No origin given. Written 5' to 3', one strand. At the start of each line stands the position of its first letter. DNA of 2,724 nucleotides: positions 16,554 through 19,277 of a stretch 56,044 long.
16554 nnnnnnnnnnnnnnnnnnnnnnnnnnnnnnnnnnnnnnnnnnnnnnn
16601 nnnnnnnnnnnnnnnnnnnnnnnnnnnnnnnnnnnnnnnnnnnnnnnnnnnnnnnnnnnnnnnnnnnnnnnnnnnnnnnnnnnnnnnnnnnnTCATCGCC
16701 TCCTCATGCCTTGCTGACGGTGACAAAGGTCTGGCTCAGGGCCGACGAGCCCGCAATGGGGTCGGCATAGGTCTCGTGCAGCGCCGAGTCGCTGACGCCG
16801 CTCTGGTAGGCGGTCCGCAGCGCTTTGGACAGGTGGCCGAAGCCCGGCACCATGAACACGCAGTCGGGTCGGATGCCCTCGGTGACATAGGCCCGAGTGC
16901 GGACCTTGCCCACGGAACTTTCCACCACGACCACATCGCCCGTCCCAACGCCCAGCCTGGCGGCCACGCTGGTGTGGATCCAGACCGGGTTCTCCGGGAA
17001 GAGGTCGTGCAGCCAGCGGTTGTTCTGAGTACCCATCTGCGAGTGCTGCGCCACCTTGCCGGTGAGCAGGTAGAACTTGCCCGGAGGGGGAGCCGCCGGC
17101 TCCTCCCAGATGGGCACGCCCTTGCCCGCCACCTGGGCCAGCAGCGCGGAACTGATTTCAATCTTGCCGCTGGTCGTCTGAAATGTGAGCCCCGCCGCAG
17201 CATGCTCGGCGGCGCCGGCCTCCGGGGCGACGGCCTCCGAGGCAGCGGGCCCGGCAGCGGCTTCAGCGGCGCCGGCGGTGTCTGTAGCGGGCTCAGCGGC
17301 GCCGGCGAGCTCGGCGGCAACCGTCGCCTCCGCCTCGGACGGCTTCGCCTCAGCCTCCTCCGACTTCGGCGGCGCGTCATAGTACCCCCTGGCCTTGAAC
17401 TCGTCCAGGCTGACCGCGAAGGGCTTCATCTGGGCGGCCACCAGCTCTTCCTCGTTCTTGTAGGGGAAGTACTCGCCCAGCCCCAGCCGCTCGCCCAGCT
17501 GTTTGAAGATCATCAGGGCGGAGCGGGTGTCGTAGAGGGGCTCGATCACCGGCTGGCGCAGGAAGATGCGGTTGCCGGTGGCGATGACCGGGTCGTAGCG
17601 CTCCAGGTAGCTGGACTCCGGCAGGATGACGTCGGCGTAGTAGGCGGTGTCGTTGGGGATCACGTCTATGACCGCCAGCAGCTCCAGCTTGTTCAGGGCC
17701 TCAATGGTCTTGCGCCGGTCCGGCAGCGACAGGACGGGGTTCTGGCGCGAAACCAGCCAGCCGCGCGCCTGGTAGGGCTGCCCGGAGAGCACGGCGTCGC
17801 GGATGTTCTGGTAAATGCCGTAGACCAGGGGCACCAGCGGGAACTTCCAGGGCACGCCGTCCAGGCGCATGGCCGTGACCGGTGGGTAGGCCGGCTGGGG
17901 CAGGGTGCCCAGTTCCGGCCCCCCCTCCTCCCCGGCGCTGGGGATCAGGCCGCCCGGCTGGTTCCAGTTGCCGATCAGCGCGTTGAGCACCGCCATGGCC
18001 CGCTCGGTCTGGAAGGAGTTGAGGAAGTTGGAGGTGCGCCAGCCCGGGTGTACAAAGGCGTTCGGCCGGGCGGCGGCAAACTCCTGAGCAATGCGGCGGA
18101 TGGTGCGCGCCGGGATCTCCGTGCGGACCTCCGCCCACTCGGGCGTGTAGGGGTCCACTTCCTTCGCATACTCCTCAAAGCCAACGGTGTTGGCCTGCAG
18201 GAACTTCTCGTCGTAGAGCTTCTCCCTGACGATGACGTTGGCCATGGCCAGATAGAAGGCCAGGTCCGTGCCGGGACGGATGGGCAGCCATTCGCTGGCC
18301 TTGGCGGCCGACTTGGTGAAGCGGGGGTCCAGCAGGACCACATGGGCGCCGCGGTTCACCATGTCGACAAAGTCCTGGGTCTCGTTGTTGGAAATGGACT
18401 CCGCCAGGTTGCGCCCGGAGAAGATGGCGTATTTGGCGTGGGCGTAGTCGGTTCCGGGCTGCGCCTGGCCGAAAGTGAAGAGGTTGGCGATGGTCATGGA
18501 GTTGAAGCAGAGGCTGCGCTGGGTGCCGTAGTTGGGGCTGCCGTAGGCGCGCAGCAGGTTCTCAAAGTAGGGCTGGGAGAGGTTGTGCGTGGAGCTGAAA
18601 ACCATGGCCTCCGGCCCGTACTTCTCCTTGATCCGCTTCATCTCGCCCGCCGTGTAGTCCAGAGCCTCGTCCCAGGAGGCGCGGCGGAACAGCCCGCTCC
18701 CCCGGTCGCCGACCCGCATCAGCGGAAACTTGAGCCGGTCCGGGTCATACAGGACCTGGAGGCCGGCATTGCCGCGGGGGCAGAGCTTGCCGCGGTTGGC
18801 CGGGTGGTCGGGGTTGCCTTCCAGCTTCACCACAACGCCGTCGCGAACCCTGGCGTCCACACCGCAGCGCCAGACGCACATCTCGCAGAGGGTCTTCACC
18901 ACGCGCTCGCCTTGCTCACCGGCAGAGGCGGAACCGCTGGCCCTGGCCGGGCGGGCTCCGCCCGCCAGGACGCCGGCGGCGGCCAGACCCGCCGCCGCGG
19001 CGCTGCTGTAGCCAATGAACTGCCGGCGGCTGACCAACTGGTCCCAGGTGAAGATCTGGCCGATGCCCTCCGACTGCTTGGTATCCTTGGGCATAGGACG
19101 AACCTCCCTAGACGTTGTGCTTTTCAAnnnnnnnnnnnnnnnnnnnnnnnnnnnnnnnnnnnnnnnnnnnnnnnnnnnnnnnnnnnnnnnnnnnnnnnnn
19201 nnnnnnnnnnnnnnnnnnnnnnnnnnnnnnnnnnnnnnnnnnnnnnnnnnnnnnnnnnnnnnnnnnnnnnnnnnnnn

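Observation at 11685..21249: Nine-gene operon fusing a Psr/Phs-type molybdoenzyme, a Rieske/cytochrome b complex, two multiheme cytochromes c and a split YeeE/YedE permease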

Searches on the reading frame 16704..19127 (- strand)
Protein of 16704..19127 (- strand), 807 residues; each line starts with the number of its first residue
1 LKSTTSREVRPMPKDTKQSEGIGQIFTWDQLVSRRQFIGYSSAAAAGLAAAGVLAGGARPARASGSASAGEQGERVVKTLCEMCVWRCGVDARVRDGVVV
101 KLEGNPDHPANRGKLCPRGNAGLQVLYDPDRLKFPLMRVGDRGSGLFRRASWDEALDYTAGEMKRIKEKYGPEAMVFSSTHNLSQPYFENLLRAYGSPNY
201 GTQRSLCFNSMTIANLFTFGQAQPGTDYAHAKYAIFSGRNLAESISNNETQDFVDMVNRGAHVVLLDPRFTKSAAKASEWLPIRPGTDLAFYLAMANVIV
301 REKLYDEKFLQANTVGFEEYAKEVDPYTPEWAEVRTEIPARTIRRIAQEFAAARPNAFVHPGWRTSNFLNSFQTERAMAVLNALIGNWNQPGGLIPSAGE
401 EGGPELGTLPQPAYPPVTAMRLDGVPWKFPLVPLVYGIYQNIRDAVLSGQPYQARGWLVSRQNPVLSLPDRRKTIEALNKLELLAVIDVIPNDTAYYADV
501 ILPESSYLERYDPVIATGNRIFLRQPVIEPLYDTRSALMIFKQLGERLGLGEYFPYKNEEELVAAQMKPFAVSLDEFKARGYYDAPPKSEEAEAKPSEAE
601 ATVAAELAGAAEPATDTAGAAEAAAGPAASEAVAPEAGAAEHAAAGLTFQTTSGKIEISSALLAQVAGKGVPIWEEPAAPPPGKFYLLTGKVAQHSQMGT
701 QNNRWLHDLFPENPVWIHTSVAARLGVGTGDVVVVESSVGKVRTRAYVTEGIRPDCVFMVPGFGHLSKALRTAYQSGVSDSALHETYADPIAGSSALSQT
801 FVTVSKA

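Call 3: search_protein_families(library=pfam, proteins=[window:16704-19127:-], max_evalue=0.01)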
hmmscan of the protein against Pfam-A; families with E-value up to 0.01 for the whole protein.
window:16704-19127:- (807 aa): 3 families
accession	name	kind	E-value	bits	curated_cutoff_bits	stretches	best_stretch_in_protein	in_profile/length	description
PF00384.28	Molybdopterin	-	4.6e-48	164.5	24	1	131-547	1-353/353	Molybdopterin oxidoreductase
PF01568.27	Molydop_binding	-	1.7e-20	73.6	26.8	1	685-798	1-107/110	Molydopterin dinucleotide binding domain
PF04879.21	Molybdop_Fe4S4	-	9.1e-19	67.6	22.7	1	75-127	2-54/55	Molybdopterin oxidoreductase Fe4S4 domain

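Call 6: search_protein_families(library=ncbifam, proteins=[window:16704-19127:-], max_evalue=0.001)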
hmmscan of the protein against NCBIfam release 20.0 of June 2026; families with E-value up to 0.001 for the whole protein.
window:16704-19127:- (807 aa): 27 families (the best 25 are shown)
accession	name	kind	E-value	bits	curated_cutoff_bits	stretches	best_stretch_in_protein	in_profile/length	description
NF012032.0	PRK15488.1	equivalog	3.5e-189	630.4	694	2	32-583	3-562/759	thiosulfate reductase PhsA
TIGR01591.1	Fdh-alpha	equivalog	2.2e-87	293.7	666.25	2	79-570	1-501/672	formate dehydrogenase subunit alpha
TIGR02166.1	dmsA_ynfE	subfamily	8.9e-75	252.2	777.7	4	32-320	1-305/794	DMSO/selenate family reductase complex A subunit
NF047855.1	AssmNtatRedNasC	equivalog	1.1e-55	189.1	1100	3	71-354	15-303/708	assimilatory nitrate reductase catalytic subunit NasC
TIGR03479.1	DMSO_red_II_alp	subfamily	1.6e-54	185.3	984.75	3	79-314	61-307/913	molybdopterin-dependent oxidoreductase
NF041783.2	mnquin_red_QrcB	equivalog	2e-54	184.9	440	3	75-394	51-365/695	menaquinone reductase molybdopterin-binding-like subunit QrcB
NF041885.1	selenate_YnfE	exception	1.2e-50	172.2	1675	1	32-393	3-403/805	selenate/tellurate reductase subunit YnfE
NF041714.1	arsenate_red_ArrA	equivalog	1.1e-49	169.4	1600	3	75-310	49-292/848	arsenate respiratory reductase molybdopterin-containing subunit ArrA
NF041884.1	selenate_YnfF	exception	5e-49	166.9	1650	1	32-393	1-396/798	selenate/tellurate reductase subunit YnfF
TIGR00509.1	bisC_fam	subfamily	9.2e-48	163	1017.55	4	247-393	190-342/772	molybdopterin guanine dinucleotide-containing S/N-oxide reductase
NF011566.1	PRK14990.1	exception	3.1e-44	151.2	1600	2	32-320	14-325/814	dimethylsulfoxide reductase subunit A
TIGR01553.1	formate-DH-alph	equivalog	7e-38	130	814.2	1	32-314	2-304/1009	formate dehydrogenase-N subunit alpha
NF011682.0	PRK15102.1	equivalog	3e-36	124.9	909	2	261-557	258-577/829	trimethylamine-N-oxide reductase TorA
TIGR02164.1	torA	equivalog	5.5e-35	120.7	1465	2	261-554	254-570/824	trimethylamine-N-oxide reductase TorA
NF010055.0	PRK13532.1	equivalog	3.5e-32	111.5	904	2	32-314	3-291/830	nitrate reductase catalytic subunit NapA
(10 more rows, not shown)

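Call 7: search_solved_structures(query=window:16704-19127:-, max_evalue=1e-10)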
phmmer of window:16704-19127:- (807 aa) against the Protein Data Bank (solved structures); distinct sequences matched with E-value up to 1e-10: 53.
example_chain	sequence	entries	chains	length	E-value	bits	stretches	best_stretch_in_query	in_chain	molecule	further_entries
2vpw_A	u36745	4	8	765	7.4e-141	474.3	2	34-582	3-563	THIOSULFATE REDUCTASE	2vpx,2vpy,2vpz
2e7z_A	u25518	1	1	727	7.5e-58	199.8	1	79-390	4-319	Acetylene hydratase Ahy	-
7qv7_S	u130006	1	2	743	3.6e-57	197.5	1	74-562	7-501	Hydrogen dependent carbon dioxide reductase subunit FdhF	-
9t1s_L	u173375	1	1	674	1.6e-53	185.5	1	77-563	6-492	formate dehydrogenase (coenzyme F420)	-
7vw6_A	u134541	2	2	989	2.3e-53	185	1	39-552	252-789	Formate dehydrogenase | Tungsten-containing formate dehydrogenase alpha subunit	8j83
7e5z_A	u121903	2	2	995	2.3e-53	184.9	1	39-552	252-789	Formate dehydrogenase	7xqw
9vap_A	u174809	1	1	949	5.4e-53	183.7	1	32-393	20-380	Formate dehydrogenase molybdopterin-binding subunit FdhA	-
7bkb_D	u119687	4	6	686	1.2e-49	172.7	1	75-551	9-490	Formate dehydrogenase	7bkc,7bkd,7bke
6cz7_A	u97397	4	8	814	6.5e-47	163.6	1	77-779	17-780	ArrA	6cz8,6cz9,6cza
1aa6_A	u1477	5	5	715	1.4e-46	162.5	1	77-561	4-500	FORMATE DEHYDROGENASE H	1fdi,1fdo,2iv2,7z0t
9wxb_B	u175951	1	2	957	2.8e-46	161.5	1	70-590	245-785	Formate dehydrogenase alpha subunit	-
8rqz_C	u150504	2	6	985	3.4e-44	154.6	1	72-583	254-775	Probable oxidoreductase YjgC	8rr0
9gzq_A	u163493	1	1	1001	3.6e-44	154.6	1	72-583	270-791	Probable oxidoreductase YjgC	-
6tg9_A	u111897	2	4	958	8.4e-43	150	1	73-596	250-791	Formate dehydrogenase subunit alpha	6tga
5e7o_A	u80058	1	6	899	5.3e-38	134.2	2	84-313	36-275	DMSO reductase family type II enzyme, molybdopterin subunit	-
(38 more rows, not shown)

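Call 26: search_solved_structures(query=window:16704-19127:-, max_evalue=1e-100, show_alignments=1)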
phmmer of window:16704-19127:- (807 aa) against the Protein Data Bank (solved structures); distinct sequences matched with E-value up to 1e-100: 1.
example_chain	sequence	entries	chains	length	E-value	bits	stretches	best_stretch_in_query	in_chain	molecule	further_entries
2vpw_A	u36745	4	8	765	7.4e-141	474.3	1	34-582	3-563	THIOSULFATE REDUCTASE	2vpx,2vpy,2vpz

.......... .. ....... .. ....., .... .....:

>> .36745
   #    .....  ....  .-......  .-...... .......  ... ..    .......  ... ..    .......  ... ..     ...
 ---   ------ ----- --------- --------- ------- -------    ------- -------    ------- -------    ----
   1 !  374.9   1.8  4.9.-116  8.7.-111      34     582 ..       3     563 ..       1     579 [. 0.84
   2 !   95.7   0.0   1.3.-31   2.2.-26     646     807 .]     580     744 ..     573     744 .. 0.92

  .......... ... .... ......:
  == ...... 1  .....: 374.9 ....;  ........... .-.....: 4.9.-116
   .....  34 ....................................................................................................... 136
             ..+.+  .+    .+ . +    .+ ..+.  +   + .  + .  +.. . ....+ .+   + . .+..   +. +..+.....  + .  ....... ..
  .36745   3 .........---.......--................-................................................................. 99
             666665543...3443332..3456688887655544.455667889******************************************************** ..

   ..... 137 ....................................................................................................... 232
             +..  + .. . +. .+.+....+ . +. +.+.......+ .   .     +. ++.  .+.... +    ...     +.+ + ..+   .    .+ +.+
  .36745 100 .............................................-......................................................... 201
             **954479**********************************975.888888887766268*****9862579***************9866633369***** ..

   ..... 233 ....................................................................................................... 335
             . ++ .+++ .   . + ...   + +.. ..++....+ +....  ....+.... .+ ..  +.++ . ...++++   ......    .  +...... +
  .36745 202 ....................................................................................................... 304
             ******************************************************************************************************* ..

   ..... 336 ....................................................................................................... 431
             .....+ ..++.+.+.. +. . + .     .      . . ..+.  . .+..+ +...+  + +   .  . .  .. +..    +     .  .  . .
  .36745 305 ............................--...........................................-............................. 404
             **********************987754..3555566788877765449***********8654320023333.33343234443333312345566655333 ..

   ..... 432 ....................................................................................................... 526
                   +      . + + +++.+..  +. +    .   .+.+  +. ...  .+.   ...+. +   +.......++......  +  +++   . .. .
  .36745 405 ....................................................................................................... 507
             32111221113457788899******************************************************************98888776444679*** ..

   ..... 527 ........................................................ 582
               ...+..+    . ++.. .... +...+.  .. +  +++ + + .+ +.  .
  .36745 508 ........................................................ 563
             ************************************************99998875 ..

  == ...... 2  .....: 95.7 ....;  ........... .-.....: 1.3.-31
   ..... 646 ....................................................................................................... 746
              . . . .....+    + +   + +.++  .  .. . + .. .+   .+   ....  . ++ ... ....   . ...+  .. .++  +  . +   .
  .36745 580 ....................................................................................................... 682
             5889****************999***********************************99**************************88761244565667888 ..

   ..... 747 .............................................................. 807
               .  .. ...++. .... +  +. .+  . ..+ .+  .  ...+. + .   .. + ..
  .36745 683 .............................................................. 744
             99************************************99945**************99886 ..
